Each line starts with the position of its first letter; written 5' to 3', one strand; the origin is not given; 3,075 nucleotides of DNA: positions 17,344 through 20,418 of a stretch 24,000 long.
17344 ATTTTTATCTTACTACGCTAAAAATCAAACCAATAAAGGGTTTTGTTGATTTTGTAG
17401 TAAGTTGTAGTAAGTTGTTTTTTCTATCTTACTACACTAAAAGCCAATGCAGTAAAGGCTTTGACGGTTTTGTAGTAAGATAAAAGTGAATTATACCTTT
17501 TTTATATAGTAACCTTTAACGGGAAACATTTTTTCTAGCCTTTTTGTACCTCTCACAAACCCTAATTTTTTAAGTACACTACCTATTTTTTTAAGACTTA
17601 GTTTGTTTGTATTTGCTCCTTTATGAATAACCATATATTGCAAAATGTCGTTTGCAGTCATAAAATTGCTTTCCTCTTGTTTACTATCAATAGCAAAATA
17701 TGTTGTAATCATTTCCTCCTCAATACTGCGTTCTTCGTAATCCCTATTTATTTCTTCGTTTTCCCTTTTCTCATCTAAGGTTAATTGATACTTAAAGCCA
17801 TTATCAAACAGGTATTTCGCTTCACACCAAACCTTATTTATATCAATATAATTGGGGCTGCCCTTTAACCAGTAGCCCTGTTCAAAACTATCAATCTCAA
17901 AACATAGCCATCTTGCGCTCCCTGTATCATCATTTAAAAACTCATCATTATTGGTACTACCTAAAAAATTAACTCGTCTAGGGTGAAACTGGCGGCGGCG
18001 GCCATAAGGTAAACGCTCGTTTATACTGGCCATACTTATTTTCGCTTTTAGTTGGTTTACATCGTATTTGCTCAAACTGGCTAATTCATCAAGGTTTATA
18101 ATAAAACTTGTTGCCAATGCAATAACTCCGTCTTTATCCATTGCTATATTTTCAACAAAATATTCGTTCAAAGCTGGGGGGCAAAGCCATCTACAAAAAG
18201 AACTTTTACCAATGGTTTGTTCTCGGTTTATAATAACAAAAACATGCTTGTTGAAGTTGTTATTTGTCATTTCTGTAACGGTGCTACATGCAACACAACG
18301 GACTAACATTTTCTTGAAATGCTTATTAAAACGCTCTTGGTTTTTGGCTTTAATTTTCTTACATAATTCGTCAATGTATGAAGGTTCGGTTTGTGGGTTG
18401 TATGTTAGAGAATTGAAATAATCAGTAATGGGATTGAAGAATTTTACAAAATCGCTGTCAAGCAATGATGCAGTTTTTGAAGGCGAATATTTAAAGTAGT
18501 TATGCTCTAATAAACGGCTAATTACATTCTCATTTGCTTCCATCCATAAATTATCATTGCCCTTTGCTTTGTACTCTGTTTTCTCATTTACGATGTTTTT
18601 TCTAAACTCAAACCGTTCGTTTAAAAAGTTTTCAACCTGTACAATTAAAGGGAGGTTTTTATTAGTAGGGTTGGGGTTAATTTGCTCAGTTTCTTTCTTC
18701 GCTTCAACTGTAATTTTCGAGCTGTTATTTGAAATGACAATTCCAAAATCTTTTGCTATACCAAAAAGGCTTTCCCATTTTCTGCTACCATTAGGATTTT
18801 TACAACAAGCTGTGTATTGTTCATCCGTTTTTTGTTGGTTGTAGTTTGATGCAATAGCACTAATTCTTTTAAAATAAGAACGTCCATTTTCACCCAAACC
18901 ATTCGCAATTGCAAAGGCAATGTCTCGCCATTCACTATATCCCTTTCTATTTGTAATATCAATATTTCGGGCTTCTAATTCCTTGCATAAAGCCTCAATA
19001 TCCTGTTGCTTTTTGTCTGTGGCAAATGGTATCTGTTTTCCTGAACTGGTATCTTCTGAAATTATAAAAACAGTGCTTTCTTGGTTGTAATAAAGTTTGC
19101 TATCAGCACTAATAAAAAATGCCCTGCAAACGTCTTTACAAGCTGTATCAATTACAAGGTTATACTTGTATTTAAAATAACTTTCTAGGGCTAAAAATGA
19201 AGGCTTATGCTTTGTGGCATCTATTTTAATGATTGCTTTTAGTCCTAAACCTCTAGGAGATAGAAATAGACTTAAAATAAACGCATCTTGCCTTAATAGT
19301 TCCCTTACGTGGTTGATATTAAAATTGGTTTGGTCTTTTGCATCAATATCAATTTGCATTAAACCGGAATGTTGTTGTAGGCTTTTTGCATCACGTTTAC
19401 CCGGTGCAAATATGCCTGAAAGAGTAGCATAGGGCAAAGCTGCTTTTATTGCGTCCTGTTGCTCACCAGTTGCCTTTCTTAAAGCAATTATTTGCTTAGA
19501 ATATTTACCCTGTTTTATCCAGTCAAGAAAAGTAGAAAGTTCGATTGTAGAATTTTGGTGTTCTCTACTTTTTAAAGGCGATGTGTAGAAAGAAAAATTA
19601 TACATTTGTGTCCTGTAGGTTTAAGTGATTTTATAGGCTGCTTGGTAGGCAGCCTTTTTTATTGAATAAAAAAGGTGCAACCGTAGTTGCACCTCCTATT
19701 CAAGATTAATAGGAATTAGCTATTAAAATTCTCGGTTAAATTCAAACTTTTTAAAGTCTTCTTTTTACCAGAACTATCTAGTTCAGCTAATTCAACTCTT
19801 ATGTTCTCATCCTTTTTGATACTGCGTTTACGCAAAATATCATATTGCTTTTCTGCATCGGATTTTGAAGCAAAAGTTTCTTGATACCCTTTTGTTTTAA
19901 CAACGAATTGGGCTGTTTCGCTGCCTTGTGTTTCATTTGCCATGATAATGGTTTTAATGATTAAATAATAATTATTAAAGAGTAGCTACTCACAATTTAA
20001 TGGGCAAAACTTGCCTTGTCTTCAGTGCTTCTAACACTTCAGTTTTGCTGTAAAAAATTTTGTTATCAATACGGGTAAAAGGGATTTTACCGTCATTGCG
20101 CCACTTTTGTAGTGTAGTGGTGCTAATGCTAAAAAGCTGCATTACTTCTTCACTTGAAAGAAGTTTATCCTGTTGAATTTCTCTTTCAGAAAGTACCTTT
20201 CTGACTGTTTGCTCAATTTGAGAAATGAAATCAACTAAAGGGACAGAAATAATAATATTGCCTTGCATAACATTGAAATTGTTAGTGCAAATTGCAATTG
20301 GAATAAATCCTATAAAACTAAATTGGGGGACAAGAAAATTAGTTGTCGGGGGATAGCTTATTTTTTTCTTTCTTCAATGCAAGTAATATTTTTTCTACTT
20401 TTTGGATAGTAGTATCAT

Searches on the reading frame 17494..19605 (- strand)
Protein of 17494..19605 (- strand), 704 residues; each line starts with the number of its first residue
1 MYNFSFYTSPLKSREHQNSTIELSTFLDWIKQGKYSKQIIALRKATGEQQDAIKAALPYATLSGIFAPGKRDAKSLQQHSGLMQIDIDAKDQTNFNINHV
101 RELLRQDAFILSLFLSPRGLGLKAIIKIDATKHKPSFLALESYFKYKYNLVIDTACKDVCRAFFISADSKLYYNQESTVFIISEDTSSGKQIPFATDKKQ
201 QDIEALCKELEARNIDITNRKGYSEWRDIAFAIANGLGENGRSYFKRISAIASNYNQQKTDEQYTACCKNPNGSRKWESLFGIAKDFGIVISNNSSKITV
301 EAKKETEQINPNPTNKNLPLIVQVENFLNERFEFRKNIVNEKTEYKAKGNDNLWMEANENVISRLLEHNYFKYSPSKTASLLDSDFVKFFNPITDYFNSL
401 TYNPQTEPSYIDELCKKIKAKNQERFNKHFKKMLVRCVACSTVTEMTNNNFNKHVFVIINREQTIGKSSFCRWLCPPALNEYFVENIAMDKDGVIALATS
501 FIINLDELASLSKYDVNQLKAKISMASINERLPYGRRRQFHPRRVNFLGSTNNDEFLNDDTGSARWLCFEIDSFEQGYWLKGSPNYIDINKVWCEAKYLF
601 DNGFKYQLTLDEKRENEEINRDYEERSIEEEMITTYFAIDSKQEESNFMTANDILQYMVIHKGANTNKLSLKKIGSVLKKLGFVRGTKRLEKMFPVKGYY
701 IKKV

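Call 8: search_protein_families(library=pfam, proteins=[window:17494-19605:-], max_evalue=0.1)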
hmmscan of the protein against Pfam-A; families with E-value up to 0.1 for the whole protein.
window:17494-19605:- (704 aa): 4 families
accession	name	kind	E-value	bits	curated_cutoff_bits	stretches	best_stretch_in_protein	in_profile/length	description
PF05272.17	VapE-like_dom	-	2.2e-31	109.5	25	1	428-624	25-216/217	Virulence-associated protein E-like domain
PF08800.15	BT4734-like_N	-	1.1e-15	58.4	22.4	1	53-173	2-134/134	BT4734-like, N-terminal domain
PF08707.16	PriCT_2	-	6.1e-08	33.4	22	1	219-273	12-66/77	Primase C terminal 2 (PriCT-2)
PF12990.12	DUF3874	-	4.9e-07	30.4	28.3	1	627-683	2-58/71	Domain of unknonw function from B. Theta Gene description (DUF3874)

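Call 9: search_protein_families(library=phrogs, proteins=[window:17494-19605:-], max_evalue=0.1)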
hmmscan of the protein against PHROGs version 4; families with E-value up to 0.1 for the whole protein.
window:17494-19605:- (704 aa): 9 families
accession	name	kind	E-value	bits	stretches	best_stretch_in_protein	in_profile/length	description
phrog_15962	-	DNA, RNA and nucleotide metabolism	9e-60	203.8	2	321-700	423-802/835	DNA primase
phrog_1313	-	DNA, RNA and nucleotide metabolism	4.5e-57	195.2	1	165-689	19-542/568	DNA helicase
phrog_256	-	DNA, RNA and nucleotide metabolism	4e-37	129.2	1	301-649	368-713/798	DNA helicase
phrog_14787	-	unknown function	3.1e-21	77.2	1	54-289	52-297/299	-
phrog_16593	-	DNA, RNA and nucleotide metabolism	6.5e-19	68.8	1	431-682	549-788/823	DNA primase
phrog_18375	-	DNA, RNA and nucleotide metabolism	5.2e-18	65.7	1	19-176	20-177/644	DNA primase/helicase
phrog_2249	-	DNA, RNA and nucleotide metabolism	2.8e-17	63.7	1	386-680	455-758/802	DNA primase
phrog_36873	-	DNA, RNA and nucleotide metabolism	1.4e-14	53.8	1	390-684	490-764/1082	DNA helicase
phrog_29234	-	unknown function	0.0092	15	1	217-268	250-302/887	-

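Call 10: search_protein_families(library=padloc, proteins=[window:17494-19605:-], max_evalue=0.1)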
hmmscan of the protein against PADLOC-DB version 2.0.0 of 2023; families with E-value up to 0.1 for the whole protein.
window:17494-19605:- (704 aa): 2 families
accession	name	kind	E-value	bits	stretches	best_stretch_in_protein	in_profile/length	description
PDLC03818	RTasVirE-PriCT2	-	5.2e-36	122.7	2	13-187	13-191/320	DRT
PDLC01618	PrimPol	-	1.5e-21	74.9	1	53-172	2-121/121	"CAS-I,CAS-II,CAS-III,CAS-IV,CAS-V,CAS-VI; associated"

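Call 26: find_related_loci(query=window:17494-19605:-, collection=genome_contigs, flank=7000)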
Query window:17494-19605:- (704 aa) in genome_contigs; peptide patterns used: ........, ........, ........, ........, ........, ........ (x = any residue, [..] = any of these).
35 stretches matched a pattern, but none encodes a relative of the query by tblastn (E <= 1e-3).

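Call 28: find_homologous_proteins(query=window:17494-19605:-, max_evalue=1e-30)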
Query window:17494-19605:- (704 aa): 62 proteins with E <= 1e-30 among 8000 candidates.
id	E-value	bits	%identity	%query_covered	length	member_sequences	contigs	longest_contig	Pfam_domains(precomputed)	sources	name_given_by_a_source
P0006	0.0e+0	1603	100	100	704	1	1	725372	PF05272.18,PF08707.17,PF08800.16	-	-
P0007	0.0e+0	1363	85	100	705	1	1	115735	PF05272.18,PF08707.17,PF08800.16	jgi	-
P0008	0.0e+0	1072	67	100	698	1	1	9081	PF05272.18,PF08800.16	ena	-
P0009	0.0e+0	1036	65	100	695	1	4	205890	PF05272.18,PF08707.17,PF08800.16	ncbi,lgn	-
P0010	2.1e-296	1003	64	100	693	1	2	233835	PF05272.18,PF08707.17,PF08800.16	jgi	jgi:hypothetical protein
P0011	2.6e-184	633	45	98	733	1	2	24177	PF05272.18,PF08707.17,PF08800.16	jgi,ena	-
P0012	1.3e-180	621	48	90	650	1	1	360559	PF19263.6,PF05272.18,PF08707.17,PF08800.16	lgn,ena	-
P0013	2.3e-180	620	45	99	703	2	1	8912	PF19263.6,PF05272.18,PF08800.16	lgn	-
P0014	2.8e-180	619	45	97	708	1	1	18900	PF19263.6,PF05272.18,PF08707.17,PF08800.16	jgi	jgi:predicted P-loop ATPase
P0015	5.2e-180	619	46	97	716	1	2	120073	PF19263.6,PF05272.18,PF08707.17,PF08800.16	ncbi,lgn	-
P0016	6.3e-173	595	68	55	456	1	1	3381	PF05272.18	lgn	-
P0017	7.3e-172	592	68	55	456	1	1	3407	PF05272.18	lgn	-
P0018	5.0e-145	503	61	55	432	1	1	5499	PF05272.18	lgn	-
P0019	1.7e-139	485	38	99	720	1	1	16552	PF19263.6,PF05272.18,PF08707.17,PF08800.16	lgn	-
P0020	1.3e-137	478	42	97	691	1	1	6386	PF19263.6,PF05272.18,PF08707.17,PF08800.16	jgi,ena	-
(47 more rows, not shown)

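Call 29: find_encoding_contigs(protein=P0009, flank=6000, max_places=2)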
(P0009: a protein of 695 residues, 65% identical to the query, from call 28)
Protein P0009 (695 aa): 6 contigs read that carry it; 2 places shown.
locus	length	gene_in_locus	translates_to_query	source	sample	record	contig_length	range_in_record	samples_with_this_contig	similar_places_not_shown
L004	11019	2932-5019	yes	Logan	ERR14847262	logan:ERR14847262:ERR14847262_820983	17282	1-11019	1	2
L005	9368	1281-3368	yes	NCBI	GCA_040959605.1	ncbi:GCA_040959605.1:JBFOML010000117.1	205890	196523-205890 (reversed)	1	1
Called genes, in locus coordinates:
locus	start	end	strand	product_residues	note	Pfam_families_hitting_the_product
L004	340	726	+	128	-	-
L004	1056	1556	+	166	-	PF00589:Phage_integrase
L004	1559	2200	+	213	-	-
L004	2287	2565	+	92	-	PF12728:HTH_17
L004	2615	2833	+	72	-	-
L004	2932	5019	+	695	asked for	PF08800:BT4734-like_N, PF08707:PriCT_2 (faint), PF05272:VapE-like_dom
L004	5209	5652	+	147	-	-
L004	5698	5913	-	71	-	-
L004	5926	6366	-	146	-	-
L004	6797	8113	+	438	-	PF17293:Arm-DNA-bind_5 (weak), PF13102:Phage_int_SAM_5, PF00589:Phage_integrase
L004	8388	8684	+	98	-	-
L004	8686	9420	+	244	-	-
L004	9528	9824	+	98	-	PF12728:HTH_17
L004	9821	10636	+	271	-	-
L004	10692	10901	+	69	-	-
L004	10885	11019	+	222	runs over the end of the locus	-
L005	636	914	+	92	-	PF12728:HTH_17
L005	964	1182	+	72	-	-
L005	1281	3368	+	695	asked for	PF08800:BT4734-like_N, PF08707:PriCT_2 (faint), PF05272:VapE-like_dom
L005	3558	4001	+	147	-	-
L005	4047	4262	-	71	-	-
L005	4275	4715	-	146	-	-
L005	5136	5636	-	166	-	PF00226:DnaJ, PF07743:HSCB_C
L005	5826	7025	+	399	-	PF05222:AlaDh_PNT_N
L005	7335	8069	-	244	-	PF01170:UPF0020 (weak), PF05175:MTS, PF13847:Methyltransf_31 (faint), PF08242:Methyltransf_12 (faint), PF13649:Methyltransf_25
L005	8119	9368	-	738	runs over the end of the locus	PF12971:NAGLU_N, PF05089:NAGLU, PF12972:NAGLU_C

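Call 30: find_encoding_contigs(protein=P0010, flank=6000, max_places=2)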
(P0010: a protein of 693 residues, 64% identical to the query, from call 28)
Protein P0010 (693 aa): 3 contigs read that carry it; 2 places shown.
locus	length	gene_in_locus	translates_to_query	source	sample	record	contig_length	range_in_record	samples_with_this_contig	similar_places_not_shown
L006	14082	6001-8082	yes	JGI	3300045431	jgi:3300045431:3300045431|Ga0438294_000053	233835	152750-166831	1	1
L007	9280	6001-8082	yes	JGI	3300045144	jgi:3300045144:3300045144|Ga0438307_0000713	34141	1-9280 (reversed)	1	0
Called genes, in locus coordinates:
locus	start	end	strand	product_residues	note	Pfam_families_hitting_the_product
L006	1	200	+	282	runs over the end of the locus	PF24390:PRTase-CE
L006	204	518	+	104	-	-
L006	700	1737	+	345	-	PF00078:RVT_1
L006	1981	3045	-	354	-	PF13102:Phage_int_SAM_5, PF00589:Phage_integrase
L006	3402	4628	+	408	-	PF17293:Arm-DNA-bind_5, PF13102:Phage_int_SAM_5, PF00589:Phage_integrase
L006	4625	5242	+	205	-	-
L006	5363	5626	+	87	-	PF12728:HTH_17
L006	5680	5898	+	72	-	-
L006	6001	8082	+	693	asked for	PF08800:BT4734-like_N, PF08707:PriCT_2, PF05272:VapE-like_dom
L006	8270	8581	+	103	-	-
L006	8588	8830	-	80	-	-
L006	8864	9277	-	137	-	-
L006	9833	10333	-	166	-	PF00226:DnaJ (faint), PF07743:HSCB_C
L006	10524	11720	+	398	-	PF05222:AlaDh_PNT_N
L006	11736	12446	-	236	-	PF06325:PrmA, PF05175:MTS, PF08241:Methyltransf_11 (faint), PF08242:Methyltransf_12 (faint), PF13649:Methyltransf_25, PF13847:Methyltransf_31 (weak)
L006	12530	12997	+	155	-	PF00196:GerE, PF08281:Sigma70_r4_2 (weak)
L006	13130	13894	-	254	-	PF13085:Fer2_3, PF13187:Fer4_9 (faint), PF12838:Fer4_7, PF13183:Fer4_8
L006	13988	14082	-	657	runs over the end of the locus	PF00890:FAD_binding_2, PF01266:DAO (faint), PF07992:Pyr_redox_2 (faint), PF02910:Succ_DH_flav_C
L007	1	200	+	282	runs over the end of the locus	PF24390:PRTase-CE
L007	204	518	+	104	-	-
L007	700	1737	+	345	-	PF00078:RVT_1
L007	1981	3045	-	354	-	PF13102:Phage_int_SAM_5, PF00589:Phage_integrase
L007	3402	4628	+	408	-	PF17293:Arm-DNA-bind_5, PF13102:Phage_int_SAM_5, PF00589:Phage_integrase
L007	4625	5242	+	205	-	-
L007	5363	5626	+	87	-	PF12728:HTH_17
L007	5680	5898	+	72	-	-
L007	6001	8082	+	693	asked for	PF08800:BT4734-like_N, PF08707:PriCT_2, PF05272:VapE-like_dom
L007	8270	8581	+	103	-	-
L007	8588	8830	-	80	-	-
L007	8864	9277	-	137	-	-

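Call 31: find_encoding_contigs(protein=P0008, flank=6000, max_places=2)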
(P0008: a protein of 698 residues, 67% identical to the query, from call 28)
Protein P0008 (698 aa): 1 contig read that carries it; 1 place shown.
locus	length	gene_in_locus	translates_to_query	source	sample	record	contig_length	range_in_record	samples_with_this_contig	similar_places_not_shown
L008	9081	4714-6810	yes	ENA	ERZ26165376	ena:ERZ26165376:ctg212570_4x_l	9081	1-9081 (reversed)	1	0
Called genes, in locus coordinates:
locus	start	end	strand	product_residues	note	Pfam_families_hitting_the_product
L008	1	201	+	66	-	?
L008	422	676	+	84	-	-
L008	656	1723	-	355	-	PF13102:Phage_int_SAM_5, PF00589:Phage_integrase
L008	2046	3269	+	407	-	PF17293:Arm-DNA-bind_5, PF13102:Phage_int_SAM_5, PF00589:Phage_integrase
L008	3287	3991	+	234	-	-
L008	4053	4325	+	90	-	PF12728:HTH_17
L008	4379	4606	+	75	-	-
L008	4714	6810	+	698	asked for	PF08800:BT4734-like_N, PF05272:VapE-like_dom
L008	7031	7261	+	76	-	-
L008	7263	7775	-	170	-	-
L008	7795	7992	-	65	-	-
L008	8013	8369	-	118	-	-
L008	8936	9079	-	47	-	?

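Call 50: search_dna_similar(query=window:17494-19605:-, collection=phages, mode=protein, max_evalue=1e-10)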
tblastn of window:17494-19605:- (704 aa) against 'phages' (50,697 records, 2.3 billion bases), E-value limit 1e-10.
Records with a match: 282; places in all: 287; records where one place covers at least 80% of the query: 23.
Best place of each record, by identity: <60% 282.
By first word of the organism name: Bacteroides 86; Flavobacterium 33; Rhodobacter 23; Cellulophaga 17; Bacteriophage 13; Corynebacterium 12; Xanthomonas 10; Leuconostoc 10; Escherichia 9; Staphylococcus 7; and 32 more.
By host as written in the record: - 24; Rhodobacter capsulatus YW1 23; Flavobacterium sp. LMO6 11; Corynebacterium xerosis 11; Bacteroides thetaiotaomicron VPI-5482 10; Xanthomonas campestris pv. campestris GBBC 1419 8; Bacteroides thetaiotaomicron DA638 8; Flavobacterium sp. LMO9 5; and 113 more.
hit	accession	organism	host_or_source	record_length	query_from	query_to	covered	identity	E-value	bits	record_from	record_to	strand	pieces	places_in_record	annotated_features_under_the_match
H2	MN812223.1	Flavobacterium phage vB_FspS_mumin6-4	Flavobacterium sp. LMO6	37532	4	674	95%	26.3%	6e-49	192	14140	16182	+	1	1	virulence-associated protein E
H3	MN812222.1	Flavobacterium phage vB_FspS_mumin6-3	Flavobacterium sp. LMO6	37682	4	674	95%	26.3%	6e-49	192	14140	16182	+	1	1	virulence-associated protein E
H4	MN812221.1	Flavobacterium phage vB_FspS_mumin6-2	Flavobacterium sp. LMO6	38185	4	674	95%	26.3%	6e-49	192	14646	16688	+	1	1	virulence-associated protein E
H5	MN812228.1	Flavobacterium phage vB_FspS_mymlan6-2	Flavobacterium sp. LMO6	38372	4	674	95%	26.3%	6e-49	192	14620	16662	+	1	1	virulence-associated protein E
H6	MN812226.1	Flavobacterium phage vB_FspS_mumin9-3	Flavobacterium sp. LMO9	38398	4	674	95%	26.3%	6e-49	192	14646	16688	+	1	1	virulence-associated protein E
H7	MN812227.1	Flavobacterium phage vB_FspS_mymlan6-1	Flavobacterium sp. LMO6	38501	4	674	95%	26.3%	6e-49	192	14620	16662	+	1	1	virulence-associated protein E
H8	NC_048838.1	Flavobacterium phage vB_FspS_mymlan6-1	Flavobacterium sp. LMO6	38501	4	674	95%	26.3%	6e-49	192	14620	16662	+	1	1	DNA primase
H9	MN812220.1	Flavobacterium phage vB_FspS_mumin6-1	Flavobacterium sp. LMO6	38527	4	674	95%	26.3%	6e-49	192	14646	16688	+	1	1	virulence-associated protein E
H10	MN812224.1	Flavobacterium phage vB_FspS_mumin9-1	Flavobacterium sp. LMO9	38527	4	674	95%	26.3%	6e-49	192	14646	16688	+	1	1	virulence-associated protein E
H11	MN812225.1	Flavobacterium phage vB_FspS_mumin9-2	Flavobacterium sp. LMO9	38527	4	674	95%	26.3%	6e-49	192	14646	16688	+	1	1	virulence-associated protein E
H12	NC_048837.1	Flavobacterium phage vB_FspS_mumin9-1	Flavobacterium sp. LMO9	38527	4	674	95%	26.3%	6e-49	192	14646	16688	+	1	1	DNA primase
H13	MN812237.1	Flavobacterium phage vB_FspS_snusmum9-1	Flavobacterium sp. LMO9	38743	4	674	95%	26.3%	6e-49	192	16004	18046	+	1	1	virulence-associated protein E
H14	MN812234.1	Flavobacterium phage vB_FspS_snusmum6-1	Flavobacterium sp. LMO6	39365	4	674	95%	26.3%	6e-49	192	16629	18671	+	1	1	virulence-associated protein E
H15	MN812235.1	Flavobacterium phage vB_FspS_snusmum6-2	Flavobacterium sp. LMO6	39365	4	674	95%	26.3%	6e-49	192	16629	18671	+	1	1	virulence-associated protein E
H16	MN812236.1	Flavobacterium phage vB_FspS_snusmum6-3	Flavobacterium sp. LMO6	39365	4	674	95%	26.3%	6e-49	192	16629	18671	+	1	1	virulence-associated protein E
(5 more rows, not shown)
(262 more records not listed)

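Call 83: search_protein_families(library=pfam, proteins=[L005:3558-3998:+], max_evalue=0.01)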
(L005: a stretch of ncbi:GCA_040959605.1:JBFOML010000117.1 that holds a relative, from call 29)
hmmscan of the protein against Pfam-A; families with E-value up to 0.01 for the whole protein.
L005:3558-3998:+ (147 aa): 0 families

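Call 105: search_protein_families(library=pfam, proteins=[L005:4050-4262:-, L006:8591-8830:-, L008:7798-7992:-, L008:7263-7772:-], max_evalue=1)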
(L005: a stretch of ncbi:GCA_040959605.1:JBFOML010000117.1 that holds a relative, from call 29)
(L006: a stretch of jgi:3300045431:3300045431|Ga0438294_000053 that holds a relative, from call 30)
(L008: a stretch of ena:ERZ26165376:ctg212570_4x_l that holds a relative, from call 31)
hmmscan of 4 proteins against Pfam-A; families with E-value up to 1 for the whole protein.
L005:4050-4262:- (71 aa): 1 family
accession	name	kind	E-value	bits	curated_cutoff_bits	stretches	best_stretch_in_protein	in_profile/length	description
PF14931.11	IFT20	-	0.026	15.2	27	1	6-42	60-96/119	Intraflagellar transport complex B, subunit 20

L006:8591-8830:- (80 aa): 0 families

L008:7798-7992:- (65 aa): 0 families

L008:7263-7772:- (169 aa): 0 families

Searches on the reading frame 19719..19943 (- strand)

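Call 8: search_protein_families(library=pfam, proteins=[window:19719-19943:-], max_evalue=0.1)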
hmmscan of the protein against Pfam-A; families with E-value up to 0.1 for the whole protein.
window:19719-19943:- (75 aa): 1 family
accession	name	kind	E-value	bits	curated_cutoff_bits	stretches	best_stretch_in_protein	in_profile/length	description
PF13875.12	DUF4202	-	0.083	13.1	35.1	1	4-63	122-181/183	Domain of unknown function (DUF4202)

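Call 9: search_protein_families(library=phrogs, proteins=[window:19719-19943:-], max_evalue=0.1)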
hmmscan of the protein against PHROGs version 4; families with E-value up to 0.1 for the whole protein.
window:19719-19943:- (75 aa): 2 families
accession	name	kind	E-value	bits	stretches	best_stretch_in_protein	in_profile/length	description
phrog_3709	-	unknown function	0.04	15.1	1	7-67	57-118/145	-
phrog_13678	-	unknown function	0.079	13.6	1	9-61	57-109/300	-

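Call 10: search_protein_families(library=padloc, proteins=[window:19719-19943:-], max_evalue=0.1)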
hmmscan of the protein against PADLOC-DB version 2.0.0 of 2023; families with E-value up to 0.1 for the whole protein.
window:19719-19943:- (75 aa): 0 families

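Call 12: search_protein_families(library=ncbifam, proteins=[window:19719-19943:-], max_evalue=1)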
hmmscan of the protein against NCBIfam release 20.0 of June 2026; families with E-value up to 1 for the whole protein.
window:19719-19943:- (75 aa): 0 families

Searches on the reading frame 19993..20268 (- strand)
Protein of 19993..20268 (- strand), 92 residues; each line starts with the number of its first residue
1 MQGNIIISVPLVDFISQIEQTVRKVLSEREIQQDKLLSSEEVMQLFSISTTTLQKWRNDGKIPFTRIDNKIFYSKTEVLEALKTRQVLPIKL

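Call 8: search_protein_families(library=pfam, proteins=[window:19993-20268:-], max_evalue=0.1)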
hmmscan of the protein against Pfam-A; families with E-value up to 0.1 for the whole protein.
window:19993-20268:- (92 aa): 8 families
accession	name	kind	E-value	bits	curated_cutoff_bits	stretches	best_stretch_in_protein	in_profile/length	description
PF12728.13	HTH_17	-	2.8e-11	43.9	27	1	36-85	1-50/51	Helix-turn-helix domain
PF00376.29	MerR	-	0.015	15.5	28.2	1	40-68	3-31/38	MerR family regulatory protein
PF13411.12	MerR_1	-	0.027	15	21.6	1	38-83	2-48/69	MerR HTH family regulatory protein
PF00392.27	GntR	-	0.027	14.6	27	1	16-54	3-42/64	Bacterial regulatory proteins, gntR family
PF13443.12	HTH_26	-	0.037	14.7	22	1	32-68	6-44/63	Cro/C1-type HTH DNA-binding domain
PF08220.18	HTH_DeoR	-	0.038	14.2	21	0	30-53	8-31/57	DeoR-like helix-turn-helix domain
PF21416.2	VP1-like_C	-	0.074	13.6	27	1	4-85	2-82/135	Inner layer core protein VP1-like, C-terminal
PF13022.12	HTH_Tnp_1_2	-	0.088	13.4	27.9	0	35-71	25-59/122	Helix-turn-helix of insertion element transposase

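Call 9: search_protein_families(library=phrogs, proteins=[window:19993-20268:-], max_evalue=0.1)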
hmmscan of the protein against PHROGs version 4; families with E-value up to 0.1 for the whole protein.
window:19993-20268:- (92 aa): 33 families (the best 25 are shown)
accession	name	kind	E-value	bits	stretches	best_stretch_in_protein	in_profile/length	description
phrog_66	-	integration and excision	2.5e-09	38.3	1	15-86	72-144/412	excisionase and transcriptional regulator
phrog_668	-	DNA, RNA and nucleotide metabolism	6.1e-07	30.3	1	13-85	38-113/181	HTH DNA binding protein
phrog_15534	-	DNA, RNA and nucleotide metabolism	6.7e-06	27.6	1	14-85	22-91/93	HTH DNA binding protein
phrog_2528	-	unknown function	8.1e-06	26.8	1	32-86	24-80/90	-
phrog_10458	-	unknown function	1.3e-05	26.3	1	20-80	18-85/91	-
phrog_10045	-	DNA, RNA and nucleotide metabolism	3.7e-05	24.5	1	33-63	17-47/74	HTH DNA binding protein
phrog_7735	-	integration and excision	0.00012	23.4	1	34-83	3-51/99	excisionase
phrog_8013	-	unknown function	0.00018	22.5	1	20-84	160-225/231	-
phrog_4745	-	DNA, RNA and nucleotide metabolism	0.00025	21.8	1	32-64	27-60/107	DNA binding protein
phrog_25262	-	unknown function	0.00033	21.6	1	30-87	28-86/106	-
phrog_4691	-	integration and excision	0.00035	21.6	1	33-88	15-71/78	excisionase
phrog_2790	-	integration and excision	0.00058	20.8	1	14-64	6-56/100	excisionase and transcriptional regulator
phrog_9834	-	integration and excision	0.0012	20.1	1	17-82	11-74/86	excisionase and transcriptional regulator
phrog_1729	-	unknown function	0.0026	18.8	1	38-79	94-135/142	-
phrog_17942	-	unknown function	0.0036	18.7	1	32-84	69-122/132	-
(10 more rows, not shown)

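Call 10: search_protein_families(library=padloc, proteins=[window:19993-20268:-], max_evalue=0.1)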
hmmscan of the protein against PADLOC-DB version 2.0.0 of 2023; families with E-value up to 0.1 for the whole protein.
window:19993-20268:- (92 aa): 2 families
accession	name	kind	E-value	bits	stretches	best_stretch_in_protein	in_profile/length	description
PDLC04133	mad1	-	6e-06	24.5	1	34-84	3-53/60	mads_1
PDLC03348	MTase_II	-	0.00019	18.1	1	30-83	4-57/727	Type II methyltransferase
